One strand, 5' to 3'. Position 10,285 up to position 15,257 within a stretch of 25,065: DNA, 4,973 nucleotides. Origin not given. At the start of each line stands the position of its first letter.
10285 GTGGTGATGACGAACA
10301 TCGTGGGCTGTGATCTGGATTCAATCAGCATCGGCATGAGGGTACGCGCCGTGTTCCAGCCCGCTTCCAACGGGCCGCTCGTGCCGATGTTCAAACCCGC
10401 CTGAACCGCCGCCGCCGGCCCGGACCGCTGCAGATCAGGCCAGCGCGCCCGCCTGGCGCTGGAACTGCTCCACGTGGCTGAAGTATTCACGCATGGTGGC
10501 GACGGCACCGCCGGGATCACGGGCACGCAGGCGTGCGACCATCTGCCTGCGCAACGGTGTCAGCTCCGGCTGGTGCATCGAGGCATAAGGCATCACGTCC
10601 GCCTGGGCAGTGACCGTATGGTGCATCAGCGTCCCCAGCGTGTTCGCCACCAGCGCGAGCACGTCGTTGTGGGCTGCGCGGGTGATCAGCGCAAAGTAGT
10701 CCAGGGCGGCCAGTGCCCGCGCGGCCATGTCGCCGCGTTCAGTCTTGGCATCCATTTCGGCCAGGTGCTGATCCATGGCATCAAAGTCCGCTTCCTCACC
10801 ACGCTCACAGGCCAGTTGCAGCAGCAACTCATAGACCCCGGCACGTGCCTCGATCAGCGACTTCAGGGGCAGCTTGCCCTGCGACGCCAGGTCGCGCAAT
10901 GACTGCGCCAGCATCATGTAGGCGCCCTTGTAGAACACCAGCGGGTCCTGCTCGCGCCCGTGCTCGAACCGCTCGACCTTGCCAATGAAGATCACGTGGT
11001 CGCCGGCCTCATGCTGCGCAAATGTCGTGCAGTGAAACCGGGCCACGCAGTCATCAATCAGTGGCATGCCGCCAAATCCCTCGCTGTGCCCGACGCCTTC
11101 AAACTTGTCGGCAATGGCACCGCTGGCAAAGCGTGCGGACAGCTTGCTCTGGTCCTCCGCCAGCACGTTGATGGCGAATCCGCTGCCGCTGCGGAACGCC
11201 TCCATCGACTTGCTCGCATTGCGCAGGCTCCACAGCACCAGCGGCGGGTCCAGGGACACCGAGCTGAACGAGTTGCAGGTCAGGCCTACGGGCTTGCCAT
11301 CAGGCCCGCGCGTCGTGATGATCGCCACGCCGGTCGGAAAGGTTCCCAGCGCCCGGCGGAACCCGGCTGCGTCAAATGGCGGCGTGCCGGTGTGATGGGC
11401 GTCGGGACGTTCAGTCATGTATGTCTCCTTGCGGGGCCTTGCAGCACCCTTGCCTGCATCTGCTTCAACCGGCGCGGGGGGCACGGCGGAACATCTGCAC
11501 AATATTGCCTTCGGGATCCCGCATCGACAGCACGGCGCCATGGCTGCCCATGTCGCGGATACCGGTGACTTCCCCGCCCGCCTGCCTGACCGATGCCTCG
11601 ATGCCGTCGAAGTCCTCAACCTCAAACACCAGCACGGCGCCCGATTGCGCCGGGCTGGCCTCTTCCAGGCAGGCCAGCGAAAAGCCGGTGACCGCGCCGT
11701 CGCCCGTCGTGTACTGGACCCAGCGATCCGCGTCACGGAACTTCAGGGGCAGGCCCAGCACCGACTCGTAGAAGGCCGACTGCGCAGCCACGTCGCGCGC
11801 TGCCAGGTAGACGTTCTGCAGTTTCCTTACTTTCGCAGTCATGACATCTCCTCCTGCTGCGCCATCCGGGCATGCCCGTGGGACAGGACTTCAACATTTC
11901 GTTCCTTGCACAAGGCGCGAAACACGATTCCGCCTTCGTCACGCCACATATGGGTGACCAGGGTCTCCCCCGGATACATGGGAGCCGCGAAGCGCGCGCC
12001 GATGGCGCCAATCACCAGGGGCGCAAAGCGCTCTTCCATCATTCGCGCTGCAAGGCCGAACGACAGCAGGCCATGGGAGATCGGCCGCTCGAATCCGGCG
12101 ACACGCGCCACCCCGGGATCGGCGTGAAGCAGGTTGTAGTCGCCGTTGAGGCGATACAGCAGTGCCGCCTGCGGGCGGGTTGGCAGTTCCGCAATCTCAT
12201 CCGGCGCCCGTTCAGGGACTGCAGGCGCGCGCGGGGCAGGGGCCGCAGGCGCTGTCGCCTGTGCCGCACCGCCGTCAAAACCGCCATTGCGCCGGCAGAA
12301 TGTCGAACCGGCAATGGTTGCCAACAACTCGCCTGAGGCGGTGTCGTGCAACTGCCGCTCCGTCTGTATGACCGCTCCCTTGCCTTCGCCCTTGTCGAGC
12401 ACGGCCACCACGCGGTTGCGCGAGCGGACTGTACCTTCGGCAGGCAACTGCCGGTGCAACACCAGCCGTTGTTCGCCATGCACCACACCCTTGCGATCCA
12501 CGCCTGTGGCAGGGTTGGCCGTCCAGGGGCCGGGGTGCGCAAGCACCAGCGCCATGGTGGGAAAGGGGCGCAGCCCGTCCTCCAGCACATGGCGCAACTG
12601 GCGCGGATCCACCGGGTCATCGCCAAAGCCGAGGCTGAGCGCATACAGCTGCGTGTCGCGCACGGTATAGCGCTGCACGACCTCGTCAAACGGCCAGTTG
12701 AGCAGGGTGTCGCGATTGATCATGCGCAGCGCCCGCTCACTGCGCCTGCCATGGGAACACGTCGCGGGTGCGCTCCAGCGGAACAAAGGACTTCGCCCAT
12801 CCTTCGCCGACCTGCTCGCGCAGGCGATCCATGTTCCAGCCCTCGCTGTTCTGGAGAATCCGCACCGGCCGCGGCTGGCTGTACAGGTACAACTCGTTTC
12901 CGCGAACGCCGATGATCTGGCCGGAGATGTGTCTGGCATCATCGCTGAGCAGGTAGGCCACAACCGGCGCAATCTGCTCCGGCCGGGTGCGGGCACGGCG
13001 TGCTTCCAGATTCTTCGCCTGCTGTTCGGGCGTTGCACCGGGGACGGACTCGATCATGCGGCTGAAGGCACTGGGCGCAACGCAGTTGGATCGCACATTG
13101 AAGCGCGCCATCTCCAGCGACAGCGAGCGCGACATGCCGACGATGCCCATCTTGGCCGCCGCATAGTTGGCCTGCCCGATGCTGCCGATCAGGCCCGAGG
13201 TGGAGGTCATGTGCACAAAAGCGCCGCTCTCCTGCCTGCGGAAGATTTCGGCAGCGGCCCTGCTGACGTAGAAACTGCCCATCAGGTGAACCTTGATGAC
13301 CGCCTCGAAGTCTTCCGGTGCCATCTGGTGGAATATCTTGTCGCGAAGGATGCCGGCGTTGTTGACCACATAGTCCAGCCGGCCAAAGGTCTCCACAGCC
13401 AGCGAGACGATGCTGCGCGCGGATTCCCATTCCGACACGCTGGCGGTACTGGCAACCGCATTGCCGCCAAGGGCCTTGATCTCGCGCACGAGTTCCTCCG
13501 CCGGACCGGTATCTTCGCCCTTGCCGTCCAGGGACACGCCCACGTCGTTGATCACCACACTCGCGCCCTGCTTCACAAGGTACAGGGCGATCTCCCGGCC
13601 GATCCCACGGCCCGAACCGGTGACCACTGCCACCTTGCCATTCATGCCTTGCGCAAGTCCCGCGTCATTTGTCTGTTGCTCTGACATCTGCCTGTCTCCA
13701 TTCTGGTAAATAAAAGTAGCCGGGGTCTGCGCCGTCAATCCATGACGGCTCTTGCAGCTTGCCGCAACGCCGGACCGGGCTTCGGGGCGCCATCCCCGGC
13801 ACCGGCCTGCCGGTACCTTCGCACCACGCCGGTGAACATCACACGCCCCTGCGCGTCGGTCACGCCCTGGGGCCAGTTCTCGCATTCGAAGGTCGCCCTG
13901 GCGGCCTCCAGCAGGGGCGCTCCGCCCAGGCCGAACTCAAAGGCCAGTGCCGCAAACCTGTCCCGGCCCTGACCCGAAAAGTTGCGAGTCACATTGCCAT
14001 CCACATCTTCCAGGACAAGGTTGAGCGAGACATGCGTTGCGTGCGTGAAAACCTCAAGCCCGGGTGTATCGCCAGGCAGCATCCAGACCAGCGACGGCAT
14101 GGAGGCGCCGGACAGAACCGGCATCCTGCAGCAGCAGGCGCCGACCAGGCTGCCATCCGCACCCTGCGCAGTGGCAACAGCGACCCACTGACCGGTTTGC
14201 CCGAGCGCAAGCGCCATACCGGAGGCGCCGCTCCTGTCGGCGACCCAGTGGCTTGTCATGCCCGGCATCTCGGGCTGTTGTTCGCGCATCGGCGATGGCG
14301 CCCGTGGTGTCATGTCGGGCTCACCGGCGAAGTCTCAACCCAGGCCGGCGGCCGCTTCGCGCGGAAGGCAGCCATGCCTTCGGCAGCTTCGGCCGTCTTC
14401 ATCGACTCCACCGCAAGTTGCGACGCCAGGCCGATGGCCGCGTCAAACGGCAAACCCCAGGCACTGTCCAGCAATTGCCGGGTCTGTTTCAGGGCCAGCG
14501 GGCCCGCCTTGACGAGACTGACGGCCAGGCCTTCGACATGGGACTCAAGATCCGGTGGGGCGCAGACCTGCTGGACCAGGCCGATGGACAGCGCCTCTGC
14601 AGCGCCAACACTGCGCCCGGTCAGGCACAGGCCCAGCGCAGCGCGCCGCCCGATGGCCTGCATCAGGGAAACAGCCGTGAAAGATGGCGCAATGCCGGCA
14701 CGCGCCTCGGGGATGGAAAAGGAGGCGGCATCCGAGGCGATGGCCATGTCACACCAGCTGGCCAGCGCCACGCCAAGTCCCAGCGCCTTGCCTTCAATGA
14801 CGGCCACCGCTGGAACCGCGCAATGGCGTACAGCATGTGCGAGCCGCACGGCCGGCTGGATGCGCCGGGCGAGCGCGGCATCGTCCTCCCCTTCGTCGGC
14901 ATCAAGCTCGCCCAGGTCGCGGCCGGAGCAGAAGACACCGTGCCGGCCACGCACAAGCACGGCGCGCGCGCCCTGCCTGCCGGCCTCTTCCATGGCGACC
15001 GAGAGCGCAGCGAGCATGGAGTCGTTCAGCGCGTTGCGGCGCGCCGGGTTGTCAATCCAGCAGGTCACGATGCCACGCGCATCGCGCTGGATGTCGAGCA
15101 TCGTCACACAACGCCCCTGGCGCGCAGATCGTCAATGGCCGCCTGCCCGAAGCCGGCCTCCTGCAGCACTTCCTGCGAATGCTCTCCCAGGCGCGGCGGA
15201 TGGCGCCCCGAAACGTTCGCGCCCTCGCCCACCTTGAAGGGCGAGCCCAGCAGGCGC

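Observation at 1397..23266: Uncharacterised ~22 kb multi-operon CoA-dependent catabolic supercluster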

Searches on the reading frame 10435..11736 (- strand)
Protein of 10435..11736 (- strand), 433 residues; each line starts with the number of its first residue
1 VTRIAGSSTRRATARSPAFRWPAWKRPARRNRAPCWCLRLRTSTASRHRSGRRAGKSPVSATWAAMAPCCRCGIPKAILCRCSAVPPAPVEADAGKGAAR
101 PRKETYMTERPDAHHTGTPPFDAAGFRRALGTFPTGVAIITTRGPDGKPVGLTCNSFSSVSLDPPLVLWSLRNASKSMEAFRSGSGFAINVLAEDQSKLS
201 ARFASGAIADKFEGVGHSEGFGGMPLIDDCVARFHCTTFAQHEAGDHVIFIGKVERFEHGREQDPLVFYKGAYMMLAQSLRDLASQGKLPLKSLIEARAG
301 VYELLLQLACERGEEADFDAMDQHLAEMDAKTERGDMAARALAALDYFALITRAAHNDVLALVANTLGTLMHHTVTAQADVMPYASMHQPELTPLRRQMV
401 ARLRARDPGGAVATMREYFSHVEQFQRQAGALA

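Call 6: search_protein_families(library=pfam, proteins=[window:10435-11736:-], max_evalue=0.001)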
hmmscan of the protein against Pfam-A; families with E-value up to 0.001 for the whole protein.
window:10435-11736:- (433 aa): 2 families
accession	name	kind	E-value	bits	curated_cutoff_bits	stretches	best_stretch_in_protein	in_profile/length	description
PF01613.24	Flavin_Reduct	-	1.9e-44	151.9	27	1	131-274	2-150/153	Flavin reductase like domain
PF07729.17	FCD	-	5.1e-13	50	24.3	1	294-419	2-123/125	FCD domain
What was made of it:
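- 10435..11418 (-): Core: flavin reductase fused to an FCD effector-binding domain (327 aa). Pfam Flavin_Reduct and FCD (call 6).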

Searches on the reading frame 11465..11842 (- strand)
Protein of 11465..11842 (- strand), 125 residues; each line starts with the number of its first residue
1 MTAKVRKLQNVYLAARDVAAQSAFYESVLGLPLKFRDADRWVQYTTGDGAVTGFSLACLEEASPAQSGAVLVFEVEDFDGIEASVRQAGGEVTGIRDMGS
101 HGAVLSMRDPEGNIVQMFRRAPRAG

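Call 35: search_solved_structures(query=window:11465-11842:-, max_evalue=0.01, show_alignments=2)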
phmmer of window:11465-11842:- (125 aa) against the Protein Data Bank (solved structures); distinct sequences matched with E-value up to 0.01: 4.
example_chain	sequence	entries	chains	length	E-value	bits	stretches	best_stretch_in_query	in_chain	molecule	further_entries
3oxh_A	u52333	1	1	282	5.2e-06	29.7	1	22-123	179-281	RV0577 PROTEIN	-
5vb0_A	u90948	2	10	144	0.0026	21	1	7-117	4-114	Fosfomycin resistance protein FosA3 | FosA3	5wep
3vcx_A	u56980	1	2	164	0.0065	19.7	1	14-122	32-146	Glyoxalase/Bleomycin resistance protein/dioxygenase domain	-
3ey8_A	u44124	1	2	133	0.009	19.3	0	4-117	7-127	Biphenyl-2,3-diol 1,2-dioxygenase III-related protein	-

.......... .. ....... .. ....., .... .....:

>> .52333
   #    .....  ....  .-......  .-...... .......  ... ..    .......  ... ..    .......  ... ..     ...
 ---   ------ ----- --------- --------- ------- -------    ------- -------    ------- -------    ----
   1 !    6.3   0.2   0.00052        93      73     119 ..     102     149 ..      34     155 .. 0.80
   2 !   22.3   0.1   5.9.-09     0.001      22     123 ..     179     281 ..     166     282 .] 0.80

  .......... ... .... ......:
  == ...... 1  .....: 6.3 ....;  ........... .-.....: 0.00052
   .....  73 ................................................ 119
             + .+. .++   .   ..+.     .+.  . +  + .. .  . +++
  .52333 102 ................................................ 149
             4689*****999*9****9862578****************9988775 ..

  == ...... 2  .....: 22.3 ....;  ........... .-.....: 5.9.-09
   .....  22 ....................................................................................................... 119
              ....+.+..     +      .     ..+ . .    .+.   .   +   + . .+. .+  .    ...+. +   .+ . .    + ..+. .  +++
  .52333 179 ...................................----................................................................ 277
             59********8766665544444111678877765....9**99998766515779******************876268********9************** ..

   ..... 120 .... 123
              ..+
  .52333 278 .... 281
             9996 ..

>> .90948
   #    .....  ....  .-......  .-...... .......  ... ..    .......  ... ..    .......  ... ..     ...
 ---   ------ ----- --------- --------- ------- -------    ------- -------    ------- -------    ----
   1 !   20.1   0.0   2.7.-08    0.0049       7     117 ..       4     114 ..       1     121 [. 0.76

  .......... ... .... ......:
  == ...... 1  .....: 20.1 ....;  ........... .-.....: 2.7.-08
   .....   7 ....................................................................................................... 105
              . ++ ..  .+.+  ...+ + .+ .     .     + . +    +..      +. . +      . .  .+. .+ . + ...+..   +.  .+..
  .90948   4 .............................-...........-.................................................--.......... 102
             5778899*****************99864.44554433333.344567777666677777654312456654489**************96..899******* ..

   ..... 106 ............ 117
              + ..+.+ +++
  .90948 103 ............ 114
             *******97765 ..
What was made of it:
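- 11465..11842 (-): Core: small VOC/glyoxalase-fold protein (125 aa). PDB matches are weak: Rv0577 and FosA3 (call 35).
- Tried and rejected: No such PDB hit; only weak matches to Rv0577 and FosA3 (call 35).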

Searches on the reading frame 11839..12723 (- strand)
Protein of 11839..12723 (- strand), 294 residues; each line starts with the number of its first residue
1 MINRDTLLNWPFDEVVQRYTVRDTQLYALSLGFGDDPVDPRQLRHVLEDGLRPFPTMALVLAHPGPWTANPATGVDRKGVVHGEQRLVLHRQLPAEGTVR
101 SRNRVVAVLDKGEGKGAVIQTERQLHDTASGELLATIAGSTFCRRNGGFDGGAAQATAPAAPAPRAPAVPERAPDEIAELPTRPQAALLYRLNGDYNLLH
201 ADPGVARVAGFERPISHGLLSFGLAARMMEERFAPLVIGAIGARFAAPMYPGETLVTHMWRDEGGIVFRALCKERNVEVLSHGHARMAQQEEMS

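Call 10: search_protein_families(library=ncbifam, proteins=[window:11839-12723:-], max_evalue=0.00001)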
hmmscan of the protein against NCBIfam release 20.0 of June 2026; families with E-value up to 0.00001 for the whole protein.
window:11839-12723:- (294 aa): 1 family
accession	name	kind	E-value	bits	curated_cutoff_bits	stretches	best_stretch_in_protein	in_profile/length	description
NF040620.1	fused_HadA_HadB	exception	2.4e-06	27.2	350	0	193-249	224-281/329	fused (3R)-hydroxyacyl-ACP dehydratase subunits HadA/HadB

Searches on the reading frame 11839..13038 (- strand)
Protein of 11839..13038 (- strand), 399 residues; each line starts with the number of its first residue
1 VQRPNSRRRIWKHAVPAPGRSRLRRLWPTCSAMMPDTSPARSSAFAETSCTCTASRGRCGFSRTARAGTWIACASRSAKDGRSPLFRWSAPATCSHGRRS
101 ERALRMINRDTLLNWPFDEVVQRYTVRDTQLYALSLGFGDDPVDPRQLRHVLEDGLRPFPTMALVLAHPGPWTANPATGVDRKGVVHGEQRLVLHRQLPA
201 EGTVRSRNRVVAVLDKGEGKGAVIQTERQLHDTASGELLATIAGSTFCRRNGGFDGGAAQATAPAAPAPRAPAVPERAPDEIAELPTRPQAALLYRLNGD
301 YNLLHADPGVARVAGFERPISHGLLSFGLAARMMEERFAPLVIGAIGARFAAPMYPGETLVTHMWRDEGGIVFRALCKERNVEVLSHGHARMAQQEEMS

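Call 6: search_protein_families(library=pfam, proteins=[window:11839-13038:-], max_evalue=0.001)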
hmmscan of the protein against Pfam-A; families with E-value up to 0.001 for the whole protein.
window:11839-13038:- (399 aa): 3 families
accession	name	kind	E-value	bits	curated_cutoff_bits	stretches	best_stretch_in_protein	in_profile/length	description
PF01575.25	MaoC_dehydratas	-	9.2e-22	77.4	27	1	273-384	4-119/123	MaoC like domain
PF22622.2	MFE-2_hydrat-2_N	-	1.8e-15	57.4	27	1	123-249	2-129/130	MFE-2 hydratase 2 N-terminal domain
PF13452.11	FAS1_DH_region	-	1.3e-06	29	22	1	160-238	51-128/132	FAS1-like, dehydratase domain region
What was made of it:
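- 11839..12723 (-): Core: (R)-specific enoyl-CoA hydratase 2, double hot-dog (294 aa). Pfam MFE-2_hydrat-2_N and MaoC_dehydratas (call 6).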

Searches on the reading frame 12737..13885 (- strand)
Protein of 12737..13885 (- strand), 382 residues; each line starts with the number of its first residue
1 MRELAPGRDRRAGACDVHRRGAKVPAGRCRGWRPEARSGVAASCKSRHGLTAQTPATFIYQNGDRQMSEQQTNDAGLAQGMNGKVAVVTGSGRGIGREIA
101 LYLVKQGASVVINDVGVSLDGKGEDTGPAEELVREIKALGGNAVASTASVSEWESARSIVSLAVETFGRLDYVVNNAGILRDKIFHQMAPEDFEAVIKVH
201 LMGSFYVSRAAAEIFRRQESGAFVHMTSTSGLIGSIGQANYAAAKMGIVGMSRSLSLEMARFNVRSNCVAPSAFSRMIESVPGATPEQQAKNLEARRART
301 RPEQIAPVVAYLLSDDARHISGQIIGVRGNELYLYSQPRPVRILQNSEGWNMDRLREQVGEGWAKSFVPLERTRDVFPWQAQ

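Call 6: search_protein_families(library=pfam, proteins=[window:12737-13885:-], max_evalue=0.001)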
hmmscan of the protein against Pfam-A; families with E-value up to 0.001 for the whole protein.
window:12737-13885:- (382 aa): 3 families
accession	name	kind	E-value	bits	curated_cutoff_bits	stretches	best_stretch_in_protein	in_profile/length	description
PF13561.12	adh_short_C2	-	3.5e-43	148.3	27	1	93-327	6-231/236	Enoyl-(Acyl carrier protein) reductase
PF00106.31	adh_short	-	7.7e-43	146.7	26.6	1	84-274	1-182/195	short chain dehydrogenase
PF08659.16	KR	-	3.8e-20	73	22.6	1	87-245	4-153/180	KR domain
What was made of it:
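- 12737..13687 (-): Core: MFE-2/Hsd4A-like SDR, predicted (3R)-hydroxyacyl-CoA dehydrogenase (316 aa). Pfam adh_short (call 6).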

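Call 11: search_protein_families(library=ncbifam, proteins=[window:12737-13687:-], max_evalue=0.00001)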
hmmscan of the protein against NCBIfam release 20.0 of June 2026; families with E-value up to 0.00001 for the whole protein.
window:12737-13687:- (316 aa): 207 families (the best 25 are shown)
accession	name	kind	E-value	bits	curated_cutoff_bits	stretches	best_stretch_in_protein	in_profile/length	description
NF005861.0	PRK07791.1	subfamily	9.2e-79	264.9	373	1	15-301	4-292/300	SDR family oxidoreductase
NF005862.0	PRK07792.1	equivalog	1.5e-65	221.4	414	1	13-298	9-289/307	3-oxoacyl-ACP reductase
NF004198.0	PRK05653.1-3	equivalog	1e-63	215.1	296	1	15-263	5-244/248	3-oxoacyl-ACP reductase FabG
TIGR01830.1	3oxo_ACP_reduc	equivalog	6.5e-59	199.5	297.75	1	20-263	1-236/239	3-oxoacyl-[acyl-carrier-protein] reductase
NF009466.0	PRK12826.1-2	subfamily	3.2e-54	184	222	1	18-265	4-244/248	3-oxoacyl-ACP reductase FabG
NF005559.1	PRK07231.1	subfamily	2.1e-50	171.5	215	1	15-264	2-246/249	glucose 1-dehydrogenase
TIGR03971.1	SDR_subfam_1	subfamily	3.6e-49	167.5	300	1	15-261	1-264/271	mycofactocin-coupled SDR family oxidoreductase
NF009464.0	PRK12824.1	subfamily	3.9e-48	164.2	269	1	18-263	3-240/245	3-oxoacyl-ACP reductase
NF004197.0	PRK05653.1-1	equivalog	8.9e-48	163.1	332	1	15-264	5-245/249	3-oxoacyl-ACP reductase FabG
NF009546.0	PRK12935.1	equivalog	1.2e-47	162.5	418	1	15-264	4-244/247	acetoacetyl-CoA reductase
NF004199.0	PRK05653.1-4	equivalog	1.7e-47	162.1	301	1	15-263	3-243/247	3-oxoacyl-ACP reductase FabG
TIGR01829.1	AcAcCoA_reduct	subfamily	6.9e-47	160.1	302.1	1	18-264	1-239/242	acetoacetyl-CoA reductase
NF004200.0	PRK05653.1-5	equivalog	1.7e-46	158.8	273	1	19-263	4-239/242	3-oxoacyl-ACP reductase FabG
NF006110.0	PRK08261.1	equivalog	3.1e-46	158.2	410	1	4-266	201-451/454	3-oxoacyl-ACP reductase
NF004791.0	PRK06138.1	equivalog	2.1e-45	155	312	1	15-263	3-247/252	SDR family oxidoreductase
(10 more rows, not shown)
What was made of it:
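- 12737..13687 (-): Best NCBIfam match is PRK07791 at 265 bits, below its cut-off of 373 (call 11).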

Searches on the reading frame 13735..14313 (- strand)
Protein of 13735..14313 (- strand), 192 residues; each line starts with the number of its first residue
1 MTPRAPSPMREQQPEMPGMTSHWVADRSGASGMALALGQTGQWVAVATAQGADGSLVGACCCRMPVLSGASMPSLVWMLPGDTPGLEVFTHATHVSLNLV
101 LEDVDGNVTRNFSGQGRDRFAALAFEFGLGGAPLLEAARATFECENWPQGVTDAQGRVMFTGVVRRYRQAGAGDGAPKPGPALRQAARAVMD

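Call 6: search_protein_families(library=pfam, proteins=[window:13735-14313:-], max_evalue=0.001)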
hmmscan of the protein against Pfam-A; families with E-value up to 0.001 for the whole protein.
window:13735-14313:- (192 aa): 1 family
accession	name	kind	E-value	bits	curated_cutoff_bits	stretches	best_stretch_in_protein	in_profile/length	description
PF01613.24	Flavin_Reduct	-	8.8e-06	26.3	27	1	40-173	4-137/153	Flavin reductase like domain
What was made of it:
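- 13735..14313 (-): Core (lineage-specific): degenerate flavin-reductase-like protein (192 aa). Pfam Flavin_Reduct at 26 bits, below the cut-off (call 6).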

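Call 11: search_protein_families(library=ncbifam, proteins=[window:13735-14313:-], max_evalue=0.00001)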
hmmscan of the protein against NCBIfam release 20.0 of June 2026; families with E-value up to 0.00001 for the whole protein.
window:13735-14313:- (192 aa): 2 families
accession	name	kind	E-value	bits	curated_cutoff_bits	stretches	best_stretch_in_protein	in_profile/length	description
NF045919.1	HphnlacHdxRed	equivalog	3.3e-14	52.7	340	1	36-149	13-124/309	p-hydroxyphenylacetate 3-hydroxylase reductase component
NF045630.1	monooxsub_HsaB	equivalog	2.7e-07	30.6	230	1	35-164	12-137/186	3-hydroxy-9,10-secoandrosta-1,3,5(10)-triene-9,17-dione monooxygenase reductase subunit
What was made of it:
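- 13735..14313 (-): NCBIfam 53 bits (call 11).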

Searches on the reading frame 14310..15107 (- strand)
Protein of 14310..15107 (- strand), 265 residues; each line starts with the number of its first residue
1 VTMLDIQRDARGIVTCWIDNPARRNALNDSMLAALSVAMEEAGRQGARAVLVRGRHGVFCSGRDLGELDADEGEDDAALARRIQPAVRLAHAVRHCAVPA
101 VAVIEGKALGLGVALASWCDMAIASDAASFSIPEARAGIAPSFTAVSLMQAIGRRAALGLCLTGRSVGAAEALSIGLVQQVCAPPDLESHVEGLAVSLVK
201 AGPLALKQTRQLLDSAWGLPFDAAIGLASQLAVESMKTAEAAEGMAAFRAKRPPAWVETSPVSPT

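Call 6: search_protein_families(library=pfam, proteins=[window:14310-15107:-], max_evalue=0.001)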
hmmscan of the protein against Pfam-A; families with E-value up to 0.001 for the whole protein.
window:14310-15107:- (265 aa): 2 families
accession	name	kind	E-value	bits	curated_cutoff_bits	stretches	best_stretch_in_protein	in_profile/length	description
PF00378.25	ECH_1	-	2.2e-44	152.1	27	1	11-257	4-249/251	Enoyl-CoA hydratase/isomerase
PF16113.10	ECH_2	-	1.4e-24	87.7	27.2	1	18-192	6-182/335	Enoyl-CoA hydratase/isomerase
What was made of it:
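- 14310..15101 (-): Core: crotonase-fold enzyme lacking the first catalytic Glu (263 aa). Pfam ECH_1 (call 6).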

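Call 11: search_protein_families(library=ncbifam, proteins=[window:14310-15101:-], max_evalue=0.00001)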
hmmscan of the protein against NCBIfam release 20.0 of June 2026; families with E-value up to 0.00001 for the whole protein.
window:14310-15101:- (263 aa): 71 families (the best 25 are shown)
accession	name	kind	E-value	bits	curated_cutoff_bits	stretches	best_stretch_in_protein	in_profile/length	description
NF051848.1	EnCoAHydtEchA19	equivalog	7.3e-46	156.8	400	1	11-255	10-256/258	enoyl-CoA hydratase EchA19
NF006008.0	PRK08139.1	equivalog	1.1e-45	156.3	313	1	5-256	15-265/266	enoyl-CoA hydratase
NF046063.1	oxepin_alt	equivalog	8.4e-43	146.7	300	1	11-252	10-253/254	oxepin-CoA hydrolase, alternative type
NF004227.0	PRK05674.1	equivalog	3.8e-41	141.5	426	1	2-257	7-264/271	gamma-carboxygeranoyl-CoA hydratase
NF005675.0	PRK07468.1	equivalog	2.1e-40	139.1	350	1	2-256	6-261/262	crotonase/enoyl-CoA hydratase family protein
NF005879.0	PRK07827.1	equivalog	2.1e-39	135.3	283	1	8-255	14-260/261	enoyl-CoA hydratase family protein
NF005700.0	PRK07511.1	subfamily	7.2e-39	133.9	274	1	14-254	16-258/260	enoyl-CoA hydratase family protein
NF004781.0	PRK06127.1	subfamily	1e-38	133.6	291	1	6-254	16-266/269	enoyl-CoA hydratase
NF042430.2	EnCoAhydt_DpgD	equivalog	7.5e-38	130.4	400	1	13-255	9-256/258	enoyl-CoA-hydratase DpgD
NF006007.0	PRK08138.1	subfamily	1.1e-37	129.9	355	1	4-254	11-258/261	enoyl-CoA hydratase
NF004795.0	PRK06143.1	subfamily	3e-35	122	283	1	4-249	12-256/260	enoyl-CoA hydratase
NF006699.0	PRK09245.1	subfamily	9.8e-34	116.8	354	1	5-254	8-263/266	crotonase/enoyl-CoA hydratase family protein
NF004796.0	PRK06144.1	subfamily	1.3e-33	116.6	272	1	7-255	15-260/262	enoyl-CoA hydratase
NF005891.0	PRK07854.1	equivalog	1.3e-32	113.4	237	1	8-253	7-239/243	enoyl-CoA hydratase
NF004840.0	PRK06190.1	equivalog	2.3e-32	112.6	253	1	8-245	11-246/260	enoyl-CoA hydratase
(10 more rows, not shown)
